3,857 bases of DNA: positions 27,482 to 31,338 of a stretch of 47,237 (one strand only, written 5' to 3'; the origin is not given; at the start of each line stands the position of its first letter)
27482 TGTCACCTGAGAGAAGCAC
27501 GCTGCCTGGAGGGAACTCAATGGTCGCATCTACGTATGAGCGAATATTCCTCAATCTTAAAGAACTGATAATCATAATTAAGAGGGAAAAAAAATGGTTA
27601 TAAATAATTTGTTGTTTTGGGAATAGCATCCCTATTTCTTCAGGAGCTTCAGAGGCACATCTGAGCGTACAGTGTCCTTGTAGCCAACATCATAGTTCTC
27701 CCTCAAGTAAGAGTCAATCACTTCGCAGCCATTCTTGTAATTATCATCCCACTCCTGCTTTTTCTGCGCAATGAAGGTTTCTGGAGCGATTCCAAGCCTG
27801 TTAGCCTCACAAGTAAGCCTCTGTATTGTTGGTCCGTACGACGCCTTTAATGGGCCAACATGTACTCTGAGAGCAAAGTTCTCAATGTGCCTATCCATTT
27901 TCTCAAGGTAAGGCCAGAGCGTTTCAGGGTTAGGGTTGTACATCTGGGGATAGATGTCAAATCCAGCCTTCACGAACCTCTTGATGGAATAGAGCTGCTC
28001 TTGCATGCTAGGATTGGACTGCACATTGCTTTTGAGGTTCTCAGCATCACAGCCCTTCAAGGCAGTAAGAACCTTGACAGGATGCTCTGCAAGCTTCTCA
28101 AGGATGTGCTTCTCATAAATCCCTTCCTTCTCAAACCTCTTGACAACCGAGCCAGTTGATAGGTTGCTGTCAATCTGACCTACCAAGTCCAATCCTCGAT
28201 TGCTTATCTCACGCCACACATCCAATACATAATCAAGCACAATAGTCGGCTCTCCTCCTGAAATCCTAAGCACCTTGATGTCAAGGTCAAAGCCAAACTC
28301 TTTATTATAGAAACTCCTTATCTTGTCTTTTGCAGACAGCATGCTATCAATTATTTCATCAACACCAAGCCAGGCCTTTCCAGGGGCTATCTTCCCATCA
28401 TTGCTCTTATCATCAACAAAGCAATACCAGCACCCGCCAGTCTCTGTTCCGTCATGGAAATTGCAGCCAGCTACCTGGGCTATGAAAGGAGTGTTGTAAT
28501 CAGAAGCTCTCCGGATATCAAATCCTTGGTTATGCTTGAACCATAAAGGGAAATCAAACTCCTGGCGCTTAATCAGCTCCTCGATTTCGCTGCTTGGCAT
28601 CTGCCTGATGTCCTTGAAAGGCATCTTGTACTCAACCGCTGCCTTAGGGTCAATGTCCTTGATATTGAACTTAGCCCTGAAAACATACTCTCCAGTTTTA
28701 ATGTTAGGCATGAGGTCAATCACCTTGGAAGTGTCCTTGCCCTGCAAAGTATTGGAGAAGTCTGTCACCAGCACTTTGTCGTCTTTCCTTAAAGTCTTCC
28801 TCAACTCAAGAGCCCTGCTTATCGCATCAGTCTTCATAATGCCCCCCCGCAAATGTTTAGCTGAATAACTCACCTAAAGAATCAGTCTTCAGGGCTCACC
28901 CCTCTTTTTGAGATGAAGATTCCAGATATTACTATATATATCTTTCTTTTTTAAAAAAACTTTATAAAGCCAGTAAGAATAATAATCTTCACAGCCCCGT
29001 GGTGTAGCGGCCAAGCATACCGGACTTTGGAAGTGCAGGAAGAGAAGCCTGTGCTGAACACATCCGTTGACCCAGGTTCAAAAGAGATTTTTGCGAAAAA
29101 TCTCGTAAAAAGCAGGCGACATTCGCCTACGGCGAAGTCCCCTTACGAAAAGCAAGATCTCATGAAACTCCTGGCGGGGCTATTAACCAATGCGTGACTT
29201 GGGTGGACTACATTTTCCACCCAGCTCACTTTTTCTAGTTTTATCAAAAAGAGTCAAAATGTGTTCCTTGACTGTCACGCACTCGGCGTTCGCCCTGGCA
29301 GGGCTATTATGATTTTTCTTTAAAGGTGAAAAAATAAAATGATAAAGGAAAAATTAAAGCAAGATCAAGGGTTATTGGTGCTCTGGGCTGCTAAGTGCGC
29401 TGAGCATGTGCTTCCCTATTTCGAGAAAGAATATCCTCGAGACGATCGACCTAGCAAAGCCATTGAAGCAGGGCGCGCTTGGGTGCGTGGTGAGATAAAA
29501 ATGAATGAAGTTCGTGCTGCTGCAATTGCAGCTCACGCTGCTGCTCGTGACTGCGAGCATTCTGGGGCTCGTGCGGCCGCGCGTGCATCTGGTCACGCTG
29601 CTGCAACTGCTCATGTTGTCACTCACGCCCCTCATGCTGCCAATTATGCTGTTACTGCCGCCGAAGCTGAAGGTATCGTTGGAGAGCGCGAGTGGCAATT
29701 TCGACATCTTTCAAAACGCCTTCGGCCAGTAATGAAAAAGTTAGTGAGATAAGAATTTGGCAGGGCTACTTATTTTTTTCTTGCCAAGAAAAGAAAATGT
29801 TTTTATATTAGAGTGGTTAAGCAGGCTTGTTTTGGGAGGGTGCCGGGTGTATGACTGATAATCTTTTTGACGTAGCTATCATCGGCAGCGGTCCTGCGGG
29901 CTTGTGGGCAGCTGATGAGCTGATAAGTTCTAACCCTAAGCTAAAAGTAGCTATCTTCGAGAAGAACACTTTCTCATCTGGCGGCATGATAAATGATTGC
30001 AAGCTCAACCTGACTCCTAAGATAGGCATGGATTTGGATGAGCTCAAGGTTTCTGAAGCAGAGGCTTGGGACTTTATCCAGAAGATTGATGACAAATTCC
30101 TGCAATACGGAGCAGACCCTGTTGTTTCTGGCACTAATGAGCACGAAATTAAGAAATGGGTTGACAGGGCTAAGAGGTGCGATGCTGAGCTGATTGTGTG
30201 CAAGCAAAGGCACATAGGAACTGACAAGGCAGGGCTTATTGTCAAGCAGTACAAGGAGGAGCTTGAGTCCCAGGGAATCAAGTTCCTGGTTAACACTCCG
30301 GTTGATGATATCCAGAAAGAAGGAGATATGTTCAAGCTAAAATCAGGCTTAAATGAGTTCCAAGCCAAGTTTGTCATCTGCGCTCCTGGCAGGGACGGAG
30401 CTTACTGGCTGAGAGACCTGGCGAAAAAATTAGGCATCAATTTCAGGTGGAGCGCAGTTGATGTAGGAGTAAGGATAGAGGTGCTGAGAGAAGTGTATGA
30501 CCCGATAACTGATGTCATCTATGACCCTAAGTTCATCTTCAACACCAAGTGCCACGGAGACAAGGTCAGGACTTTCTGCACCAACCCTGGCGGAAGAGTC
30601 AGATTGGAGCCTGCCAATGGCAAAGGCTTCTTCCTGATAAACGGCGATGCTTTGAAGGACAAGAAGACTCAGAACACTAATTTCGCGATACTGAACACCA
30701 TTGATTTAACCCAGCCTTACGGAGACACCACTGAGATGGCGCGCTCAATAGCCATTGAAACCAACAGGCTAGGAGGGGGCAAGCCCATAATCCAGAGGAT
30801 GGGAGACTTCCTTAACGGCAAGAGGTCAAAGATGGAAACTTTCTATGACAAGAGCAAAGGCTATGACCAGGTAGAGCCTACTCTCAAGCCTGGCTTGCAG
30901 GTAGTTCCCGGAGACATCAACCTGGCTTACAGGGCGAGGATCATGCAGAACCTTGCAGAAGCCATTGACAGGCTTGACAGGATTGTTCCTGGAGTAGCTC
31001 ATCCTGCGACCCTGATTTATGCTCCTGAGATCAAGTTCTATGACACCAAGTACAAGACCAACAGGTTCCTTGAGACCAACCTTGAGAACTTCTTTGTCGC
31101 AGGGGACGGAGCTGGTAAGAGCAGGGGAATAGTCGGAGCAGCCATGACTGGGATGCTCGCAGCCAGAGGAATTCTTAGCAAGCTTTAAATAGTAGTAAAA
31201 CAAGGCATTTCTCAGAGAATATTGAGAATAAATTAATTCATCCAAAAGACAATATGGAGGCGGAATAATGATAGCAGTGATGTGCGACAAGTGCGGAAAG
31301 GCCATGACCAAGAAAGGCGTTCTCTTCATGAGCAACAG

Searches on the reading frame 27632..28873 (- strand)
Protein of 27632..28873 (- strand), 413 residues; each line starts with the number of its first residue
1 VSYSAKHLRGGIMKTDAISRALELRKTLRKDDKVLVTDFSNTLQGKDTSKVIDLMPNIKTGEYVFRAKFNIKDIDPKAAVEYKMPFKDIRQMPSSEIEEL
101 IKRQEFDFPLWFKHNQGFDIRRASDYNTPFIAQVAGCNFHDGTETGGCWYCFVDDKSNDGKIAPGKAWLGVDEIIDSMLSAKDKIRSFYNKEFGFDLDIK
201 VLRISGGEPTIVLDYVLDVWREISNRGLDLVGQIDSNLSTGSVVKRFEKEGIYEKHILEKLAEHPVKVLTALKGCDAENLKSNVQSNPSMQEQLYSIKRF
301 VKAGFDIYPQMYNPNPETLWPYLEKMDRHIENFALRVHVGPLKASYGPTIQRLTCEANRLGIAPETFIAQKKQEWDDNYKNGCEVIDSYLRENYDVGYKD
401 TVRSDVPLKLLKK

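Call 3: search_protein_families(library=pfam, proteins=[window:27632-28873:-], max_evalue=0.01)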
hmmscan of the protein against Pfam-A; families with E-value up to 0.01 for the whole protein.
window:27632-28873:- (413 aa): 1 family
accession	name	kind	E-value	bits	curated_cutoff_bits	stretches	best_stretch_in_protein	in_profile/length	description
PF04055.27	Radical_SAM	-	1.1e-06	29.4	29.5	1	146-307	9-144/166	Radical SAM superfamily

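Call 4: search_protein_families(library=ncbifam, proteins=[window:27632-28873:-], max_evalue=0.01)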
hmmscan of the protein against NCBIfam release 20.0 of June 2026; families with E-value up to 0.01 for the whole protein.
window:27632-28873:- (413 aa): 0 families

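Call 5: search_protein_families(library=padloc, proteins=[window:27632-28873:-], max_evalue=0.01)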
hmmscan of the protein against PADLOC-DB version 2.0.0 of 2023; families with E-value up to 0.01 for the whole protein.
window:27632-28873:- (413 aa): 0 families

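Call 7: search_solved_structures(query=window:27632-28873:-, max_evalue=1, show_alignments=2)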
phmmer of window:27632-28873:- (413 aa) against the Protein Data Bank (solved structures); distinct sequences matched with E-value up to 1: 0.

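Call 14: find_homologous_proteins(query=window:27632-28873:-, max_evalue=0.001)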
Query window:27632-28873:- (413 aa): 173 proteins with E <= 0.001 among 4123 candidates; the best 120 are listed.
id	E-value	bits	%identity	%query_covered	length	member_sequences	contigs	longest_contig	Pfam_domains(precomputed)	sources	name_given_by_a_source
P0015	3.3e-274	927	100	97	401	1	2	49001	PF04055.28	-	-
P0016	3.7e-233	792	85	97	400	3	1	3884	PF04055.28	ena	-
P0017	7.6e-222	755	80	97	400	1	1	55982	PF04055.28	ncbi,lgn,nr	ncbi:radical SAM protein [Candidatus Woesearchaeota archaeon]|nr:radical SAM protein [Candidatus Woe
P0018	1.3e-209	714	78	97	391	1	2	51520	PF04055.28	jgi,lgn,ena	jgi:sulfatase maturation enzyme AslB (radical SAM superfamily)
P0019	9.8e-209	711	76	97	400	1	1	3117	PF04055.28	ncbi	-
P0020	1.5e-207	708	77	97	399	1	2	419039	PF04055.28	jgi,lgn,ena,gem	-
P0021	2.7e-182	624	69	96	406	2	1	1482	PF04055.28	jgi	jgi:uncharacterized Fe-S cluster-containing radical SAM superfamily protein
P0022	1.7e-181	622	67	97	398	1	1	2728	PF04055.28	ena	-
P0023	4.0e-177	607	67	97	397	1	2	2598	PF04055.28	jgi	-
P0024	5.0e-177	607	68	96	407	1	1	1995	PF04055.28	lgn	-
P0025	9.6e-174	596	65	97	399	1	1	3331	-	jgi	jgi:hypothetical protein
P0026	3.4e-173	594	64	97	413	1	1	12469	PF04055.28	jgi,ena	-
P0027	9.1e-173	593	66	96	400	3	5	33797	PF04055.28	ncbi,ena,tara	tara:strand:- start:1077 stop:2279 length:1203 start_codon:yes stop_codon:yes gene_type:complete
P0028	3.3e-172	591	64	98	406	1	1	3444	-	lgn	-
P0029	3.9e-172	591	64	96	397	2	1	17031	-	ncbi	-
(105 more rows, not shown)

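Call 16: find_related_loci(query=A1, collection=genome_contigs, flank=10000)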
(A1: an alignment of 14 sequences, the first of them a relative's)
Query A1 (401 aa) in genome_contigs; peptide patterns used: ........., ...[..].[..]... (x = any residue, [..] = any of these).
49 stretches matched a pattern; 33 encode a relative of the query (tblastn E <= 1e-3); 33 distinct loci.
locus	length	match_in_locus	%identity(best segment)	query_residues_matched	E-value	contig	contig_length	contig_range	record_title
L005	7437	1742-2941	86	1-401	0e+0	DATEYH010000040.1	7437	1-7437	MAG TPA_asm: Candidatus Nanoarchaeia archaeon isolate SMAG_U8440 k141_119861, whole genome shotgun sequence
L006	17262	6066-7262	80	1-400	0e+0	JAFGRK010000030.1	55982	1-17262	MAG: Candidatus Woesearchaeota archaeon isolate Zod_Metabat.825 k87_13028410, whole genome shotgun sequence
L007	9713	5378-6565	65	1-398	8e-180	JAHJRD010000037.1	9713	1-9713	MAG: Nanoarchaeota archaeon isolate OS_PC_MetaG.mb.129 OS_PC_MetaG.mb.129_k141_231681, whole genome shotgun sequence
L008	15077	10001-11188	62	1-398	5e-175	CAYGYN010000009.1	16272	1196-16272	MAG TPA_asm: Candidatus Woesearchaeota archaeon isolate ERP119294_co2_456 genome assembly, contig: k141_1704837, whole g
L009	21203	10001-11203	64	1-399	2e-174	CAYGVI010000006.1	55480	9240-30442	MAG TPA_asm: uncultured Methanosarcinales archaeon isolate ERP119294_co2_107 genome assembly, contig: k141_1353184, whol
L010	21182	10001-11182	64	3-398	4e-172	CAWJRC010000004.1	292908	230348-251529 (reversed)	MAG: uncultured archaeon isolate MFD03726.bin.2.13 genome assembly, contig: contig_76478, whole genome shotgun sequence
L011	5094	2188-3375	63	1-400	2e-175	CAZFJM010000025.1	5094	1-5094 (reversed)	MAG TPA_asm: Candidatus Woesearchaeota archaeon isolate SRP272421_co1_46 genome assembly, contig: NODE_63009_length_5094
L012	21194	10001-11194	61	2-401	3e-171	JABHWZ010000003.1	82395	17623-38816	MAG: archaeon isolate SI047_bin24 k141_242438, whole genome shotgun sequence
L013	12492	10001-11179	63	4-398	2e-170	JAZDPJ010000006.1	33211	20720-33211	MAG: archaeon isolate MEGAHIT-group-0.828 k141_18209879, whole genome shotgun sequence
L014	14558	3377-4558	62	1-398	2e-168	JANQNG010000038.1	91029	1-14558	MAG: Candidatus Nanoarchaeia archaeon isolate PL23a_bin.67 k99_319613, whole genome shotgun sequence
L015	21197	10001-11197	59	1-400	3e-166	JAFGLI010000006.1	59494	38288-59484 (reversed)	MAG: Candidatus Woesearchaeota archaeon isolate Zod_Metabat.396 k87_4177672, whole genome shotgun sequence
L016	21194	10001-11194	61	1-400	2e-165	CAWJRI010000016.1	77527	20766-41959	MAG: uncultured archaeon isolate MFD03726.bin.2.37 genome assembly, contig: contig_53218, whole genome shotgun sequence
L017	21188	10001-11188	60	1-398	2e-163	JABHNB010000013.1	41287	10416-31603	MAG: archaeon isolate SI037S2_bin81 k141_324654, whole genome shotgun sequence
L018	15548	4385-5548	61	2-401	2e-163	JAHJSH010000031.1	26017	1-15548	MAG: Nanoarchaeota archaeon isolate OS_PC_MetaG.mb.194 OS_PC_MetaG.mb.194_k141_658919, whole genome shotgun sequence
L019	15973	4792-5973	57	1-397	1e-161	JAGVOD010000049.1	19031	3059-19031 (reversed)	MAG: archaeon isolate DeMMO3_27 c_000000078785, whole genome shotgun sequence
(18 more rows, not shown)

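Call 44: search_solved_structures(query=A1, max_evalue=1, show_alignments=1)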
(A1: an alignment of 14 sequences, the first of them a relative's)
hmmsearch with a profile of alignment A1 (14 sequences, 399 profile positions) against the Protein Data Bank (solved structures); distinct sequences matched with E-value up to 1: 6.
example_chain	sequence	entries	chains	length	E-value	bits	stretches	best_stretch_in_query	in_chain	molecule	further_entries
1yw5_A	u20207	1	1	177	0.093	14.7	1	348-397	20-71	peptidyl prolyl cis/trans isomerase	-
9no4_G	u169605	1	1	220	0.91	11.4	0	49-113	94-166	CRISPR system Cms endoribonuclease Csm3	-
6ifn_F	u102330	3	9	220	0.91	11.4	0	49-113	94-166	Type III-A CRISPR-associated RAMP protein Csm3 | CRISPR system Cms endoribonuclease Csm3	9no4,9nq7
6ifk_G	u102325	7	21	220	0.91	11.4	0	49-113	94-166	Type III-A CRISPR-associated RAMP protein Csm3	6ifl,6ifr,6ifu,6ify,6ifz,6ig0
6nue_C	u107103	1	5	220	0.91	11.4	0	49-113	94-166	CRISPR type III-associated RAMP protein Csm3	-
6nud_C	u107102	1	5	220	0.91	11.4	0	49-113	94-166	CRISPR type III-associated RAMP protein Csm3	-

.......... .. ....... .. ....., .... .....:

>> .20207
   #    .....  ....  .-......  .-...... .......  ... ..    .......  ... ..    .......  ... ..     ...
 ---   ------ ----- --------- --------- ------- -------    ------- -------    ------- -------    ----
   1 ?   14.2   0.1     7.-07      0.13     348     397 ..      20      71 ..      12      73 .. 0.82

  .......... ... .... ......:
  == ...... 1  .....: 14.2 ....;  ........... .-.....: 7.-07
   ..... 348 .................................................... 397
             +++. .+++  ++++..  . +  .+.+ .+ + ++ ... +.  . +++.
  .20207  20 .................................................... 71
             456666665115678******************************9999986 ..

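Call 59: predict_structure(alignment_id=A1)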
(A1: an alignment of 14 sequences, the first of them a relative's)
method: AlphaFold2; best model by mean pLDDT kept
length: 401 residues; sequences in the alignment: 14
mean_pLDDT: 86.3   pTM: 0.89
mean pLDDT of the five models: 86.3, 86.0, 80.9, 79.8, 77.2
residues with pLDDT >= 90: 183; 70-90: 187; 50-70: 29; < 50: 2
segments of 3 or more residues with pLDDT < 50: none
pLDDT, mean of each block of 10 residues (from residue 1): 79 90 88 70 85 85 89 92 87 72 84 90 81 73 78 90 92 93 91 80 96 94 83 94 96 89 88 80 92 86 94 94 82 75 91 93 91 94 76 77 56
secondary structure, 60 per line:
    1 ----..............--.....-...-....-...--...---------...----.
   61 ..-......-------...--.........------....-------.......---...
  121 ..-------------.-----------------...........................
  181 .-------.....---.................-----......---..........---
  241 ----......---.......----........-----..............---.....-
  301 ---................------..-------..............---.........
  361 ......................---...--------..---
elements in order: H5-16 E21-25 H31-34 E41-43 E53-55 H64-69 H82-90 H97-100 H108-114 E118-122 E154-158 H159-181 E189-193 H197-213 E219-224 H228-237 H245-250 E254-260 H265-271 H278-291 E295-299 H304-317 H335-348 H352-382

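Call 63: fold_search(model_id=the predicted structure, library=pdb)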
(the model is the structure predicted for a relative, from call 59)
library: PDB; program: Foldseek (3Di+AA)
matches with E <= 10: 1338; with E <= 0.001: 8
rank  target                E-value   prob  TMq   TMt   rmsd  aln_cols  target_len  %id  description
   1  3cb8_A                7.7e-07  1.00  0.41  0.63   5.4       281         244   15  4Fe-4S-Pyruvate formate-lyase activating enzyme in complex with AdoMet and a peptide substrate (released 2008-10-28)
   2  8fo0                  2.1e-06  1.00  0.38  0.60   6.9       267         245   15  The structure of a crystallizable variant of E. coli pyruvate formate-lyase activating enzyme bound to a partially cleav (released 2023-05-24)
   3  3c8f                  2.5e-05  1.00  0.37  0.57   6.8       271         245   14  4Fe-4S-Pyruvate formate-lyase Activating Enzyme with partially disordered AdoMet (released 2008-10-28)
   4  5ul2                  7.7e-05  1.00  0.33  0.19  14.8       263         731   11  Structure of Apo, SeMet-labeled Cobalamin-dependent S-adenosylmethionine radical enzyme OxsB (released 2017-04-19)
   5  5ul3                  9.6e-05  1.00  0.33  0.20  14.6       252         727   12  Structure of Cobalamin-dependent S-adenosylmethionine radical enzyme OxsB with aqua-cobalamin bound (released 2017-04-19)
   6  5ul4                  3.9e-04  1.00  0.33  0.20  14.6       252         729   12  Structure of Cobalamin-dependent S-adenosylmethionine radical enzyme OxsB with aqua-cobalamin and S-adenosylmethionine b (released 2017-04-19)
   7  4e0c_B                5.8e-04  0.57  0.14  0.16  16.7       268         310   16  1.8 Angstrom Resolution Crystal Structure of Transaldolase from Francisella tularensis (phosphate-free) (released 2012-03-14)
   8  3te9_B                9.0e-04  0.57  0.14  0.16  16.6       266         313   14  1.8 Angstrom Resolution Crystal Structure of K135M Mutant of Transaldolase B (TalA) from Francisella tularensis in Com (released 2011-08-24)
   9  7bi7_A                1.2e-03  1.00  0.31  0.43   9.2       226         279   13  An Unexpected P-Cluster like Intermediate En Route to the Nitrogenase FeMo-co (released 2021-03-10)
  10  7bi7_B                1.3e-03  1.00  0.28  0.40  10.2       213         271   14  An Unexpected P-Cluster like Intermediate En Route to the Nitrogenase FeMo-co (released 2021-03-10)
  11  6fd2_A                1.3e-03  1.00  0.38  0.34   6.4       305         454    9  Radical SAM 1,2-diol dehydratase AprD4 in complex with its substrate paromamine (released 2018-01-17)
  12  6djt                  1.9e-03  1.00  0.34  0.43   8.7       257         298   14  Structure of TYW1 with a lysine-pyruvate adduct bound (released 2018-06-13)
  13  4fhc                  2.1e-03  1.00  0.32  0.37   4.7       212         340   10  Spore photoproduct lyase (released 2012-07-18)
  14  4fhe                  2.1e-03  1.00  0.32  0.37   6.1       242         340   10  Spore photoproduct lyase C140A mutant (released 2012-07-18)
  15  6xig_A                2.1e-03  0.99  0.30  0.32  11.8       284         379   13  X-ray crystal structure of MqnE from Pedobacter heparinus (released 2020-07-15)
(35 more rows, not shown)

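Call 74: search_protein_families(library=phrogs, proteins=[window:27632-28837:-], max_evalue=0.01)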
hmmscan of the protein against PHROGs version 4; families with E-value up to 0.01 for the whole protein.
window:27632-28837:- (401 aa): 0 families

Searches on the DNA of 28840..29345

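Call 66: search_rna_families(source=window, start=28840, end=29345, threshold=evalue, max_evalue=1)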
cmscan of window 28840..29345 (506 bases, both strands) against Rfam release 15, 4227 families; matches with E-value up to 1: 1.
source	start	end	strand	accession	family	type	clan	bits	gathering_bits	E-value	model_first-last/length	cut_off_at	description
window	28966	28996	-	RF01626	ceN30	Gene; snRNA; snoRNA; CD-box;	-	18.2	65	0.39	1-73/73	no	Caenorhabditis snoRNA ceN30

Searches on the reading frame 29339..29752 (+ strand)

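Call 3: search_protein_families(library=pfam, proteins=[window:29339-29752:+], max_evalue=0.01)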
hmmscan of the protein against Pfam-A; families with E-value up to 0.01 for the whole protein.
window:29339-29752:+ (137 aa): 3 families
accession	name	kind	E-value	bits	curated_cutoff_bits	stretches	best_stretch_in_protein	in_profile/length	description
PF21805.3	Imm5_like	-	1.1e-41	142.1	25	1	7-126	5-128/129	Imm-5 like putative immunity protein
PF22011.2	DUF6931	-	1.7e-05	25.4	27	1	14-110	28-119/145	Family of unknown function (DUF6931)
PF14423.12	Imm5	-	0.0003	21.4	25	1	17-105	38-130/186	Immunity protein Imm5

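Call 74: search_protein_families(library=phrogs, proteins=[window:29339-29752:+], max_evalue=0.01)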
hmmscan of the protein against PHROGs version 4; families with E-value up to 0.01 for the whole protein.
window:29339-29752:+ (137 aa): 3 families
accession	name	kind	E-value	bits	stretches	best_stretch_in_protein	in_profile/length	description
phrog_38757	-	unknown function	6.6e-07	30.1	1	16-111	67-152/170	-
phrog_18326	-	unknown function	0.0019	18.8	1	34-110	82-160/203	-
phrog_8332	-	unknown function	0.0094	16.5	1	40-114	151-225/248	-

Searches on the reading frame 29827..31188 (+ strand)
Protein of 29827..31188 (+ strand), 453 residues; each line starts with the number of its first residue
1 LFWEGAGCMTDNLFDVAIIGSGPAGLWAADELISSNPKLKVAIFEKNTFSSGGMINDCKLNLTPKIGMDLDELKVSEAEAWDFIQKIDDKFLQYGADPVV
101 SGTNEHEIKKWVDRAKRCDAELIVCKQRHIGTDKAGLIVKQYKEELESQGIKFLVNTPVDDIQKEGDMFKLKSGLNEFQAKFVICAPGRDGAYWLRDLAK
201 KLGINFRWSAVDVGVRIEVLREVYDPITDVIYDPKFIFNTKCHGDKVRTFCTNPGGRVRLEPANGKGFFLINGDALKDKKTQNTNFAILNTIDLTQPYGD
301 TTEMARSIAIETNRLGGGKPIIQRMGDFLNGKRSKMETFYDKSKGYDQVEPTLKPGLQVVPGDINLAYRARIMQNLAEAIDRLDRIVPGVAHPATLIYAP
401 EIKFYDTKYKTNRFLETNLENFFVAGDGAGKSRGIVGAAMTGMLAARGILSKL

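Call 3: search_protein_families(library=pfam, proteins=[window:29827-31188:+], max_evalue=0.01)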
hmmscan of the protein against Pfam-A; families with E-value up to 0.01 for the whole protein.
window:29827-31188:+ (453 aa): 13 families
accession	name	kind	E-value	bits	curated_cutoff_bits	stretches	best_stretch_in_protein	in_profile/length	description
PF07992.20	Pyr_redox_2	-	3.6e-13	50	26.1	1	14-56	1-42/291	Pyridine nucleotide-disulphide oxidoreductase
PF21688.3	FAD-depend_C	-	1.1e-10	42.5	27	1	235-401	33-194/197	FAD-dependent protein, C-terminal domain-like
PF03486.20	HI0933_like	-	1.7e-08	34.7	50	1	15-188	2-163/244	HI0933-like protein Rossmann domain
PF01266.30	DAO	-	2.1e-08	34.5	27.9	1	15-206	1-217/353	FAD dependent oxidoreductase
PF01946.23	Thi4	-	1.9e-06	27.7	26.2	1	14-54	18-57/235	Thi4 family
PF13738.12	Pyr_redox_3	-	8.9e-06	25.6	30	0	139-189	84-134/305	Pyridine nucleotide-disulphide oxidoreductase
PF01593.30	Amino_oxidase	-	6.4e-05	22.8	19.8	0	79-187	149-254/443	Flavin containing amine oxidoreductase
PF13450.12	NAD_binding_8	-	0.00012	22.7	21.9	1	18-52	1-33/68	NAD(P)-binding Rossmann-like domain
PF13454.12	NAD_binding_9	-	0.00025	21.5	21.8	1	17-54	1-40/155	FAD-NAD(P)-binding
PF00070.33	Pyr_redox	-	0.00033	21.6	22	0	138-167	42-71/82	Pyridine nucleotide-disulphide oxidoreductase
PF00890.30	FAD_binding_2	-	0.00054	19.7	20.4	1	15-49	1-33/414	FAD binding domain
PF05834.18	Lycopene_cycl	-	0.00083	19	23.4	1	15-45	1-31/380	Lycopene cyclase protein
PF01134.28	GIDA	-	0.0059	16.2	22.1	0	388-449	331-383/391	Glucose inhibited division protein A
